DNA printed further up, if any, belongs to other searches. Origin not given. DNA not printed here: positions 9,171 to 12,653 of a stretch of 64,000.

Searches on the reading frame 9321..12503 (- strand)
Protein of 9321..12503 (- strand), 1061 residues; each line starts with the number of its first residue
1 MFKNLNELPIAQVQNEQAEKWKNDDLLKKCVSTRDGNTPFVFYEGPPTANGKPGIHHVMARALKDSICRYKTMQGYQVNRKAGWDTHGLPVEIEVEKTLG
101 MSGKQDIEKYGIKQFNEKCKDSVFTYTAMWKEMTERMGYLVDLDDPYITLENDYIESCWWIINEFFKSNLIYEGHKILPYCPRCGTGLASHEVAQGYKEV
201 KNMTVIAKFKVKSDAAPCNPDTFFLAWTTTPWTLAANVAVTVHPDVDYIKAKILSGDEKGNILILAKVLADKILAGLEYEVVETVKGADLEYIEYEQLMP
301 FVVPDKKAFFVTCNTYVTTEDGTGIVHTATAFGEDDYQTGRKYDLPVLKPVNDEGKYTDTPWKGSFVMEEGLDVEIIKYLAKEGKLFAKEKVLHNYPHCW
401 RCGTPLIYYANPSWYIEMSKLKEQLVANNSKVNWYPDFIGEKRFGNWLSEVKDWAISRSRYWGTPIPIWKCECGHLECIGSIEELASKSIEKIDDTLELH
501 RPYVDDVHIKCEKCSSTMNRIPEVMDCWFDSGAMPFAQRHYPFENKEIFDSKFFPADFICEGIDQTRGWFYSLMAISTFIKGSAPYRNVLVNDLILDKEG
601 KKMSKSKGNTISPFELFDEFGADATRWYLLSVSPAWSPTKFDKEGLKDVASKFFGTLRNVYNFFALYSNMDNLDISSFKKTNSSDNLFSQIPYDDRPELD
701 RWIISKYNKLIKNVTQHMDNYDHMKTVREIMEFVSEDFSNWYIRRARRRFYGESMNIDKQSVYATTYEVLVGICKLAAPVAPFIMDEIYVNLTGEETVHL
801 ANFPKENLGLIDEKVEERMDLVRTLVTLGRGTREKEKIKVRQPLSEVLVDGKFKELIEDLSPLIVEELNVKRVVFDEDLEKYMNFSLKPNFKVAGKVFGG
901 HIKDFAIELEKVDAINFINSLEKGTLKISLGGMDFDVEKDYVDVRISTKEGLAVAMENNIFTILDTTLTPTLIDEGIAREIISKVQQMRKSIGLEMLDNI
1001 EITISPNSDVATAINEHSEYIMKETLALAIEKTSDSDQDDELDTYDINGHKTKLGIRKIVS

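Call 40: search_protein_families(library=ncbifam, max_evalue=0.00001, proteins=[window:9321-12503:-])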
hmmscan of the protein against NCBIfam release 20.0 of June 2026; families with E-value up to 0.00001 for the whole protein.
window:9321-12503:- (1061 aa): 16 families
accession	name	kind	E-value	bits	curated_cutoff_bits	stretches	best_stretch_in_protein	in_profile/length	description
TIGR00392.1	ileS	equivalog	1.2e-286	953.4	621.4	1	10-852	8-852/861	isoleucine--tRNA ligase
NF000257.1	MupA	exception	4.2e-280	931.9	1900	1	13-1027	8-995/1024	mupirocin-resistant isoleucine--tRNA ligase MupA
NF000258.1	MupB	exception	2.6e-270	899.6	1900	1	19-1029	14-1003/1033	mupirocin-resistant isoleucine--tRNA ligase MupB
TIGR00422.1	valS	equivalog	9.4e-130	434.1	612.1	2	312-910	257-821/863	valine--tRNA ligase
NF009687.0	PRK13208.1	equivalog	2.4e-122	409.7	738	2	311-878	255-791/801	valine--tRNA ligase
NF004349.1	PRK05729.1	equivalog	2.7e-116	389.8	704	2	307-876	246-770/860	valine--tRNA ligase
NF040702.1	ileS_w_GNAT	exception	9.2e-116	387.8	1999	2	272-797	460-961/1100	isoleucine--tRNA ligase, N-acetyltransferase domain-containing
NF011492.0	PRK14900.1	equivalog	1.2e-67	228.6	1783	2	311-851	266-771/1044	valine--tRNA ligase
NF000540.1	alt_ValS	exception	3.3e-63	213.9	900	2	375-855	348-806/827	valine--tRNA ligase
NF008957.0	PRK12300.1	subfamily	6.8e-46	156.7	677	2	582-827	608-814/946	leucine--tRNA ligase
TIGR00395.1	leuS_arch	equivalog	2.4e-42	145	648.5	2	399-844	430-825/938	leucine--tRNA ligase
TIGR00396.1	leuS_bact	equivalog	3.4e-40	138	548.4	3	600-849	603-808/843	leucine--tRNA ligase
TIGR00398.1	metG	equivalog_domain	8.9e-25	87.4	336.35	1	587-793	313-502/530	methionine--tRNA ligase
NF008900.0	PRK12267.1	equivalog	6.2e-20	71.2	598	1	525-795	225-479/648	methionine--tRNA ligase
NF001100.0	PRK00133.1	equivalog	7.6e-20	71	587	1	587-794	316-504/676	methionine--tRNA ligase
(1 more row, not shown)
